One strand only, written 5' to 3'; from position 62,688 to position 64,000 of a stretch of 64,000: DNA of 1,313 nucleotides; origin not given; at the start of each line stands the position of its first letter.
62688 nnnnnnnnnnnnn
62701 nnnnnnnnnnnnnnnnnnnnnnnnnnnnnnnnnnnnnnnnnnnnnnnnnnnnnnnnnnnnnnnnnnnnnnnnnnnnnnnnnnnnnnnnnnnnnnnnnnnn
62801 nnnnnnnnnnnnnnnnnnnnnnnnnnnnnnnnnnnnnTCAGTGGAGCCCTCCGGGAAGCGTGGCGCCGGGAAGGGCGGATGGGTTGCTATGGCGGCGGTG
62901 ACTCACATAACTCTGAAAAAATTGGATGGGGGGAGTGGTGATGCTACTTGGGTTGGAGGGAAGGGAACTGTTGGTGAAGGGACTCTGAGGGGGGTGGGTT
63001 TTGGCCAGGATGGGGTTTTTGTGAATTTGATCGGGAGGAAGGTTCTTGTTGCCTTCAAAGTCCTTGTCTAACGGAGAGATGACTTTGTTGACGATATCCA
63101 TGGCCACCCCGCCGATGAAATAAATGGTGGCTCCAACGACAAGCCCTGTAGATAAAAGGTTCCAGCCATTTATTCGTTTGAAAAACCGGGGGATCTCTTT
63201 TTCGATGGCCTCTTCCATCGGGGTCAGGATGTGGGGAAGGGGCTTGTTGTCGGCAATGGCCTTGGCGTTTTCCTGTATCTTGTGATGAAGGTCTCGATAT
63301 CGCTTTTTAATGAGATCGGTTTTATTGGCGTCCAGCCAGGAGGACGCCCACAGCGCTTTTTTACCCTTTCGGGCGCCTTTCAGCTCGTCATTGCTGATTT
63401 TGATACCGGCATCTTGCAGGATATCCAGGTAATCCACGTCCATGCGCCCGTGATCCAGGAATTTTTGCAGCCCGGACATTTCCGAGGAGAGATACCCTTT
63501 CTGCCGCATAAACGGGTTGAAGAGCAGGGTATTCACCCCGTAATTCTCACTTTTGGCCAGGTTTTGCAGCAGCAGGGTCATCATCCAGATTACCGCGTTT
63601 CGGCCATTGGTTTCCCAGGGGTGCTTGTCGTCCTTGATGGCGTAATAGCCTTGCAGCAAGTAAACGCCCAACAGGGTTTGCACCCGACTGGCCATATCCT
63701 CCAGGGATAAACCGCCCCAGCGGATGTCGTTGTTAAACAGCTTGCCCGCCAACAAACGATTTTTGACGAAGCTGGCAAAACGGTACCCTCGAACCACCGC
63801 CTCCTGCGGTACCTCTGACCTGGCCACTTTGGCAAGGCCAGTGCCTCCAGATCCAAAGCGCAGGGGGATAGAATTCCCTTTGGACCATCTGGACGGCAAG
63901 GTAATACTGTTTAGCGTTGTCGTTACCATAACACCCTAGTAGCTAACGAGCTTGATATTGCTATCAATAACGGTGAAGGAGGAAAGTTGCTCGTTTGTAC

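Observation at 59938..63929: Start/stop-overlapped pair of paralogous, membrane-anchored proteins of unknown function with proline-rich C-terminal tails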

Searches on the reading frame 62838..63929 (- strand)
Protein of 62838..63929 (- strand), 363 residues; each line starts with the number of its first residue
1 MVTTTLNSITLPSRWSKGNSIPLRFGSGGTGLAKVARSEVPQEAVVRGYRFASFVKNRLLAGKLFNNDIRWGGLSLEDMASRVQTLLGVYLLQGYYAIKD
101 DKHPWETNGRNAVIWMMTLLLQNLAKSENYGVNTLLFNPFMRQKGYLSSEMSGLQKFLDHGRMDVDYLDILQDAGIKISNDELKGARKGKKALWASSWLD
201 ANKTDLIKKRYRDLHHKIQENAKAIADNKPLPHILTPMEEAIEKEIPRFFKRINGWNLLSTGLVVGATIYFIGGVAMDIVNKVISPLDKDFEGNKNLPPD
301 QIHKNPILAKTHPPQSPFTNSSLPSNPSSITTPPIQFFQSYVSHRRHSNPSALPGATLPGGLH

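Call 4: search_protein_families(library=pfam, proteins=[window:62838-63929:-], max_evalue=1)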
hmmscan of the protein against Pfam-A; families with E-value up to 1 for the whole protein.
window:62838-63929:- (363 aa): 0 families

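Call 5: search_protein_families(library=ncbifam, proteins=[window:62838-63929:-], max_evalue=1)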
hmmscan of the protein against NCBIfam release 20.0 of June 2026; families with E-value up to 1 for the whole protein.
window:62838-63929:- (363 aa): 0 families

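Call 8: find_homologous_proteins(query=window:62838-63929:-)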
Query window:62838-63929:- (363 aa): 28 proteins with E <= 0.001 among 1841 candidates.
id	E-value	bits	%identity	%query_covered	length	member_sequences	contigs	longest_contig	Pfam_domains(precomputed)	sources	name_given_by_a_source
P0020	2.0e-228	776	93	100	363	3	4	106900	-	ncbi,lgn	-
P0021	1.9e-151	522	89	72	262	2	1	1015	-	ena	-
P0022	3.9e-137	475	63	100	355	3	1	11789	-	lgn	-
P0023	3.2e-129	449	61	100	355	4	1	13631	-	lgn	-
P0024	4.8e-129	449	66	90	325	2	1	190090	-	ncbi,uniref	ncbi:hypothetical protein [Vampirovibrio sp.]|uniref:hypothetical protein n=1 Tax=Vampirovibrio sp. 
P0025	6.1e-119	415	53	100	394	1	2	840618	-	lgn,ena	-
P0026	2.5e-116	407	59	96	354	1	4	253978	-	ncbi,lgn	-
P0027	3.5e-116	406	51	100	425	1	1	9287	-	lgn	-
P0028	9.4e-116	405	52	100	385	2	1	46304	-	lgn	-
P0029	2.3e-97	344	54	98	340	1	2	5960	-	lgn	-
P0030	1.6e-83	299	47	93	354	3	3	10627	-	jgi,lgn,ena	jgi:hypothetical protein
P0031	1.6e-81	292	49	83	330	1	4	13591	-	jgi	jgi:hypothetical protein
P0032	8.6e-81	290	55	73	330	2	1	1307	-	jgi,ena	-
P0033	3.7e-80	288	50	86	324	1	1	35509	-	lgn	-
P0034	6.3e-78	281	45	92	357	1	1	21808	-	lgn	-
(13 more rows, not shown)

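Call 22: search_solved_structures(query=A2, max_evalue=10)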
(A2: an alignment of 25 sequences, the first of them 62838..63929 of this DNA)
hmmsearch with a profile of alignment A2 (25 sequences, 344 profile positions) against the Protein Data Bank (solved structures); distinct sequences matched with E-value up to 10: 2.
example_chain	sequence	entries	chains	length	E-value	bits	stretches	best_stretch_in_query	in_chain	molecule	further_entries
6gkx_A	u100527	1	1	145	0.37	13.3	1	179-212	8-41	Putative phage XkdM-like protein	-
8v3t_a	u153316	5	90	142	0.41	13.1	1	179-212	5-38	Tube (CD1364)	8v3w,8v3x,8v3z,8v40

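Call 25: search_protein_families(library=phrogs, proteins=[window:62838-63929:-], max_evalue=1)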
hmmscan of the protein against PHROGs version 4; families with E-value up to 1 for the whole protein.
window:62838-63929:- (363 aa): 0 families

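Call 26: search_protein_families(library=padloc, proteins=[window:62838-63929:-], max_evalue=1)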
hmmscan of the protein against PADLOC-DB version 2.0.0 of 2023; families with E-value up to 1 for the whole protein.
window:62838-63929:- (363 aa): 0 families

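Call 29: predict_structure(alignment_id=A2)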
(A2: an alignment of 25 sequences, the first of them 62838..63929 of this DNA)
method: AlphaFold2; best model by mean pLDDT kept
length: 363 residues; sequences in the alignment: 25
mean_pLDDT: 59.2   pTM: 0.44
mean pLDDT of the five models: 59.2, 58.9, 58.6, 53.9, 52.2
residues with pLDDT >= 90: 10; 70-90: 114; 50-70: 74; < 50: 165
segments of 3 or more residues with pLDDT < 50: 1-49, 59-81, 90-99, 103-106, 283-292, 301-323, 334-349, 351-363
pLDDT, mean of each block of 10 residues (from residue 1): 30 34 36 37 42 50 43 46 49 47 51 59 60 78 73 79 88 88 84 76 88 90 87 81 89 81 66 53 46 49 42 40 43 46 44 41 40
secondary structure, 60 per line:
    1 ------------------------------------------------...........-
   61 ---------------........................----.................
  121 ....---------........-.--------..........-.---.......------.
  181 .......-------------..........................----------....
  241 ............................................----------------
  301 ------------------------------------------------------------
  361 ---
elements in order: H49-59 H76-99 H104-124 H134-141 H152-161 H167-173 H180-187 H201-226 H237-284

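Call 31: search_protein_representatives(alignment_id=A2)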
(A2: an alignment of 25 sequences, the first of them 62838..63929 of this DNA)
Query: 25 sequences, 344 profile positions. Proteins with E-value up to 0.001 (for the whole library): 98; up to 1e-10: 89; up to 1e-30: 57. The best 98 are listed.
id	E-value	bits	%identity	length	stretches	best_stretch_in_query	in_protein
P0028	2.7e-149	513.6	-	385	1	1-344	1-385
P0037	3.1e-129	447.6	-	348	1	33-336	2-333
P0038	2.6e-128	444.6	-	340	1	2-299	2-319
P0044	9.2e-120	416.5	-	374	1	1-315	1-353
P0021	5.0e-112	391.1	-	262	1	1-247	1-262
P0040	2.0e-107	376.0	-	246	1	73-301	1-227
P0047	5.4e-104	364.6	-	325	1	6-315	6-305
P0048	8.8e-100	350.8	-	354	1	23-316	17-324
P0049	4.5e-87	309.0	-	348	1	15-319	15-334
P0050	1.9e-86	307.0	-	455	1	15-321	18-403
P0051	1.1e-85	304.5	-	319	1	17-317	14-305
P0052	5.2e-77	275.9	-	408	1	35-322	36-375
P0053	1.2e-69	251.7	-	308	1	73-332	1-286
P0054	9.1e-67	242.2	-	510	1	12-335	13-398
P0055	1.9e-66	241.2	-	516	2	15-154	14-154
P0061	3.4e-59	217.3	-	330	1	1-308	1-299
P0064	1.2e-55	205.7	-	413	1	16-291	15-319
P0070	1.6e-51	192.1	-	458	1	8-299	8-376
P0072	1.4e-49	185.7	-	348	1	5-315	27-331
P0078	8.9e-46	173.2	-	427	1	53-292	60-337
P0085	2.7e-41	158.5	-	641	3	13-153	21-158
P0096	4.0e-32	128.3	-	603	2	60-213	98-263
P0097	7.7e-32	127.4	-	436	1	9-318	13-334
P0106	6.4e-26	107.9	-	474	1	1-296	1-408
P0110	5.5e-24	101.6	-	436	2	39-225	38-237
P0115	8.7e-20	87.8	-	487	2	11-143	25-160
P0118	9.3e-19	84.4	-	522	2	22-143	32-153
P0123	4.6e-16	75.5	-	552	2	40-141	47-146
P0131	2.1e-09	53.6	-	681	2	30-149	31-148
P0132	9.9e-09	51.4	-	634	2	38-150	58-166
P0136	1.4e-06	44.3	-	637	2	228-311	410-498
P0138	6.6e-05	38.8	-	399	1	85-308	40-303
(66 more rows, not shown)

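Call 33: search_protein_families(library=pfam, alignment_id=A3, max_evalue=0.01)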
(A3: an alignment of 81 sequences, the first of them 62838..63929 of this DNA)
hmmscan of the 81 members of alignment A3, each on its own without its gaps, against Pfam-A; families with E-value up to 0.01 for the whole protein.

A. member 1, window:62838-63929:- (363 aa): 0 families

B. families by the number of members that match (of 81 scanned): 4 families
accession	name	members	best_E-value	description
PF10456.14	BAR_3_WASP_bdg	1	0.0034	WASP-binding domain of Sorting nexin protein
PF06374.16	NDUF_C2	1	0.0049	NADH-ubiquinone oxidoreductase subunit b14.5b (NDUFC2)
PF15605.11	Ntox28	1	0.0059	Bacterial toxin 28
PF04136.21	COG3_N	1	0.0089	Conserved oligomeric Golgi complex subunit 3, N-terminal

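Call 35: list_cluster_members(proteins=[P0048, P0054, P0061, P0072, P0085, P0096, P0110, P0123, P0131, P0136])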
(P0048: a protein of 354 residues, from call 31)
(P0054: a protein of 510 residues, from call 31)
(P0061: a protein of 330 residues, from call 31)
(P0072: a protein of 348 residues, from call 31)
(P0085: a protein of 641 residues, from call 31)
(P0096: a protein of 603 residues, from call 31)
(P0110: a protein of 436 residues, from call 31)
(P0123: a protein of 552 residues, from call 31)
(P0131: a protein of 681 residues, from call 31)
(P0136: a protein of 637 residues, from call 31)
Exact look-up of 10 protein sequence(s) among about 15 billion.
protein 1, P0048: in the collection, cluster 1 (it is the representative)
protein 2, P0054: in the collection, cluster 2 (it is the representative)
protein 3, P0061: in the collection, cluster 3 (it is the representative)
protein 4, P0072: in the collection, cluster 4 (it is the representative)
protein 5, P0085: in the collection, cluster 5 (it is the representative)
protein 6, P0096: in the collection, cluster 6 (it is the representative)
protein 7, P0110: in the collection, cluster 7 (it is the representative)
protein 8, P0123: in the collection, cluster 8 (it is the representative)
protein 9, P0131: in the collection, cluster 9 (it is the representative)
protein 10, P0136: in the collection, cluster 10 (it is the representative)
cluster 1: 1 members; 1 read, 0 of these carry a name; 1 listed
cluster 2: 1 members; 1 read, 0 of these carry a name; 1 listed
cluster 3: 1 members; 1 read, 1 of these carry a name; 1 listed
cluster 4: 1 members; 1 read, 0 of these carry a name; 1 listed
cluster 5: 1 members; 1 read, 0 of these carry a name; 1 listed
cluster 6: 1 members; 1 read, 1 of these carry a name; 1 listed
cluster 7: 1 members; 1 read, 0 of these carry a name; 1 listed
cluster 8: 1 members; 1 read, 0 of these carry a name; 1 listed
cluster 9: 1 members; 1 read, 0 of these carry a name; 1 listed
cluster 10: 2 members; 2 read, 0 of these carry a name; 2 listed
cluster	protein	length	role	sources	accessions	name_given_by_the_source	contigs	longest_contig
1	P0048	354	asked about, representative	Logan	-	-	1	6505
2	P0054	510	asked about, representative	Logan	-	-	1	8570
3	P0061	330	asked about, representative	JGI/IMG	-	hypothetical protein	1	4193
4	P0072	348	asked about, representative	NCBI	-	-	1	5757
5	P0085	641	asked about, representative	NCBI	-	-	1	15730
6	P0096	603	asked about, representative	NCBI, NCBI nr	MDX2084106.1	MAG: hypothetical protein SFZ03_01795 [Candidatus Melainabacteria bacterium] | hypothetical protein [Candidatus Melainabacteria bacterium]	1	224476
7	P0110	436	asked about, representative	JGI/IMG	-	-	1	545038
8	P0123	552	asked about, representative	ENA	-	-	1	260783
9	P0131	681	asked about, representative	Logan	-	-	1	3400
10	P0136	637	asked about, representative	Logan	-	-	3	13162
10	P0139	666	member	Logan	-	-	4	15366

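Call 38: find_related_loci(query=A2, collection=genome_contigs, flank=8000)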
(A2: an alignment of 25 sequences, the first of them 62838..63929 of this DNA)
Query A2 (363 aa) in genome_contigs; peptide patterns used: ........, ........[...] (x = any residue, [..] = any of these).
47 stretches matched a pattern; 8 encode a relative of the query (tblastn E <= 1e-3); 8 distinct loci.
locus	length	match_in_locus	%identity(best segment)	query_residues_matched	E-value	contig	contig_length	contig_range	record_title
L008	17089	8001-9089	93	1-363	0e+0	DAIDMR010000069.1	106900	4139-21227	MAG TPA_asm: Vampirovibrio sp. isolate clean456 k141_298181, whole genome shotgun sequence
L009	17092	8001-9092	90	1-363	0e+0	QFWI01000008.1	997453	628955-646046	MAG: Vampirovibrio chlorellavorus isolate Vc_AZ_2 Contig8, whole genome shotgun sequence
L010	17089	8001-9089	88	1-362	0e+0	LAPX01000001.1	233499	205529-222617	Vampirovibrio chlorellavorus isolate NCIMB 11383 contig_1, whole genome shotgun sequence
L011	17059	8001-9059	64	1-357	5e-145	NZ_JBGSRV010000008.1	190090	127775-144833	MAG: Vampirovibrio sp. isolate JTS-AC367 k141_1181196, whole genome shotgun sequence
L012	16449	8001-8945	49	1-329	6e-92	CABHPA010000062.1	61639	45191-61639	MAG: Candidatus Melainabacteria bacterium isolate Melainabacteria_sp_nbed3b74 genome assembly, contig: NODE_1463_length_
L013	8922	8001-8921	48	1-333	5e-89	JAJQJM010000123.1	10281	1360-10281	MAG: Vampirovibrio sp. isolate C_No_T20_B_bin.46 scaffold_5501, whole genome shotgun sequence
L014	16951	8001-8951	40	1-342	7e-73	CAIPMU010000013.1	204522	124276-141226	MAG: Vampirovibrio chlorellavorus isolate Umea1_bin-2013 genome assembly, contig: bin-2013:13/20, whole genome shotgun s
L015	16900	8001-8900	37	24-291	4e-59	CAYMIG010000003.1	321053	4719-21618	MAG TPA_asm: uncultured Vampirovibrionales bacterium isolate SRP290908_co2_77 genome assembly, contig: NODE_19_length_32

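Call 40: find_homologous_proteins(query=A3, max_evalue=0.001)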
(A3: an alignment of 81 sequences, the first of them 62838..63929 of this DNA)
Query A3 (81 sequences) (363 aa, profile of the alignment): 26 proteins with E <= 0.001 among 8000 candidates.
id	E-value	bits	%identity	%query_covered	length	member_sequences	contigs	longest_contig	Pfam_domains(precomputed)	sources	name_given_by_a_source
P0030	2.0e-96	341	47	93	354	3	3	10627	-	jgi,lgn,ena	jgi:hypothetical protein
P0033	5.1e-92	327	50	86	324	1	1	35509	-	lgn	-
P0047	3.1e-91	324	38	77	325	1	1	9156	-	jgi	jgi:hypothetical protein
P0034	6.6e-91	323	45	92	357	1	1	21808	-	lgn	-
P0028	7.7e-91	323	52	100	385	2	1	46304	-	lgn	-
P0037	1.8e-90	322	54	68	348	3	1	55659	-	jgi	-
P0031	5.5e-90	320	49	83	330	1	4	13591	-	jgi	jgi:hypothetical protein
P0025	7.0e-90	320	53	100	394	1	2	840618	-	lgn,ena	-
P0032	1.3e-89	319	55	73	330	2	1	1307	-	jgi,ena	-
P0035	2.0e-88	315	50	81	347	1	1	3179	-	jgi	jgi:hypothetical protein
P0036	4.6e-88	314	48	81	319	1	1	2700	-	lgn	-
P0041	9.0e-88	313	42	94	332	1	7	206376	-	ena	-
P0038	3.5e-87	311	48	76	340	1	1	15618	-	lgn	-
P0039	3.4e-86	308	47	80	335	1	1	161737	-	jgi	jgi:hypothetical protein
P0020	1.0e-85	306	93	100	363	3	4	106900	-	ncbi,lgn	-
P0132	5.7e-54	202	28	26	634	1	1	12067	-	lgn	-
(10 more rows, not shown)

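Call 41: find_encoding_contigs(protein=P0132, flank=10000, max_places=2)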
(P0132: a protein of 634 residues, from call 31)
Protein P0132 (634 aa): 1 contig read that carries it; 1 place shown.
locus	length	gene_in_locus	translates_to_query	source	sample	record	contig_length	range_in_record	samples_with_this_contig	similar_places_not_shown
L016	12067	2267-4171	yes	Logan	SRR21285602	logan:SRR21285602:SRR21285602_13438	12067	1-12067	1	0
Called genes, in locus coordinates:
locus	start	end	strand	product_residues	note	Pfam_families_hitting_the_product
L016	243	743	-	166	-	-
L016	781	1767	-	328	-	PF04055:Radical_SAM, PF06968:BATS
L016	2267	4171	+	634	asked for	-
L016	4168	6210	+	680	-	-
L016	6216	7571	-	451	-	PF08245:Mur_ligase_M, PF27239:FOL3_C (weak)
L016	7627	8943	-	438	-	PF01979:Amidohydro_1, PF07969:Amidohydro_3 (faint), PF12890:DHOase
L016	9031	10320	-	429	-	PF02163:Peptidase_M50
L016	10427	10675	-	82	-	-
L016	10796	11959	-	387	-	PF03372:Exo_endo_phos (weak)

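Call 42: find_encoding_contigs(protein=P0096, flank=10000, max_places=2)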
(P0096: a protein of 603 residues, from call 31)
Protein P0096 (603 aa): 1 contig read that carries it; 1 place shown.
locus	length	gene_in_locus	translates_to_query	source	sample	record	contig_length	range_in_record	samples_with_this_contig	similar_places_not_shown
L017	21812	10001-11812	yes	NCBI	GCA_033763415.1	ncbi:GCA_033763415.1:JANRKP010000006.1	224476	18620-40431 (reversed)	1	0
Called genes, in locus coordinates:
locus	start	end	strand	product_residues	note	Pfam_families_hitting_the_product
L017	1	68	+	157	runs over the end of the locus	-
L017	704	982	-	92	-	-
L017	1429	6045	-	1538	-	PF13191:AAA_16, PF13424:TPR_12 (faint)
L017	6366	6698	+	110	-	PF01740:STAS, PF13466:STAS_2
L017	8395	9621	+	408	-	PF01551:Peptidase_M23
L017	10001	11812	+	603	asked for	-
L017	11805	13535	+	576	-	-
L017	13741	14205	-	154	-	PF14489:QueF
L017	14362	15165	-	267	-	-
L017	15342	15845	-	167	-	PF01467:CTP_transf_like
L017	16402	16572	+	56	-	PF00471:Ribosomal_L33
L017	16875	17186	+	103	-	PF00584:SecE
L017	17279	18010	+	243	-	PF02357:NusG, PF00467:KOW (weak)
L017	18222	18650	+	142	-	PF03946:Ribosomal_L11_N, PF00298:Ribosomal_L11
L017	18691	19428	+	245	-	PF00687:Ribosomal_L1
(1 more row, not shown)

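Call 56: find_encoding_contigs(protein=P0110, flank=8000, max_places=1)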
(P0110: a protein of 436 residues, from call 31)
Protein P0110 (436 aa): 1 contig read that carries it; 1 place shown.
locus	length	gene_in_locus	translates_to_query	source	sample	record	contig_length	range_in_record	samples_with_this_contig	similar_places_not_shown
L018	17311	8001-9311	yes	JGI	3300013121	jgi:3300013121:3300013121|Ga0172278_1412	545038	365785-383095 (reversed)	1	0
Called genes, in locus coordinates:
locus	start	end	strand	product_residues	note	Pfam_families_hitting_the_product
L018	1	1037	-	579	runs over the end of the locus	PF01558:POR, PF01855:POR_N, PF02780:Transketolase_C (faint), PF17147:PFOR_II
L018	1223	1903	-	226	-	-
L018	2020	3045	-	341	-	PF27100:DcsG_N, PF02955:GSH-S_ATP (weak)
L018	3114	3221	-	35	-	-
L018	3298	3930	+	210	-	PF01726:LexA_DNA_bind, PF00717:Peptidase_S24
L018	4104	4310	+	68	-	-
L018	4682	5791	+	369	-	PF21016:RlmN_N, PF04055:Radical_SAM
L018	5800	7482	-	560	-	-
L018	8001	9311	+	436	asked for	-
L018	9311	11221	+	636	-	-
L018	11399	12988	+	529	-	PF01293:PEPCK_ATP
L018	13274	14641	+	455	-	PF00395:SLH, PF03743:TrbI (weak)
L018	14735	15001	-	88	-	-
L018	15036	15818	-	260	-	PF00561:Abhydrolase_1, PF12146:Hydrolase_4, PF12697:Abhydrolase_6, PF00326:Peptidase_S9 (faint), PF02230:Abhydrolase_2 (faint)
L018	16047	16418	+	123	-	-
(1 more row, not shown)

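Call 57: find_encoding_contigs(protein=P0123, flank=8000, max_places=1)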
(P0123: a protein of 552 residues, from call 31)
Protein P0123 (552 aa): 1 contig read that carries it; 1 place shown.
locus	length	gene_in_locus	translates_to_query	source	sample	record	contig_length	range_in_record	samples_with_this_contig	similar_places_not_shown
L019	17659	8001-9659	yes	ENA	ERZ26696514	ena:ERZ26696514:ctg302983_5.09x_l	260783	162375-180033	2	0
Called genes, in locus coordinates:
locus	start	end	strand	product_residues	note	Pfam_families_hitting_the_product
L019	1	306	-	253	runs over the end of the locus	-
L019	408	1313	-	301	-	PF02881:SRP54_N (weak), PF25199:nSTAND_NTPase5 (weak), PF13604:AAA_30, PF00448:SRP54, PF09848:SLFN-g3_helicase (weak), PF13401:AAA_22 (weak), PF20720:nSTAND3 (faint)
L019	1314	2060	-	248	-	PF01029:NusB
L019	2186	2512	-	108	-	-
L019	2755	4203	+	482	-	PF00330:Aconitase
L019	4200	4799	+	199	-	PF00694:Aconitase_C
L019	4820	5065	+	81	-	PF01722:BolA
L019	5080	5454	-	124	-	-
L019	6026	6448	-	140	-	-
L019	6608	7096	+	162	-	PF01668:SmpB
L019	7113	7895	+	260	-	-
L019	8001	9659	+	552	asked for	-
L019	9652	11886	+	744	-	-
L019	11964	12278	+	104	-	PF02575:YbaB_DNA_bd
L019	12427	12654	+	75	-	-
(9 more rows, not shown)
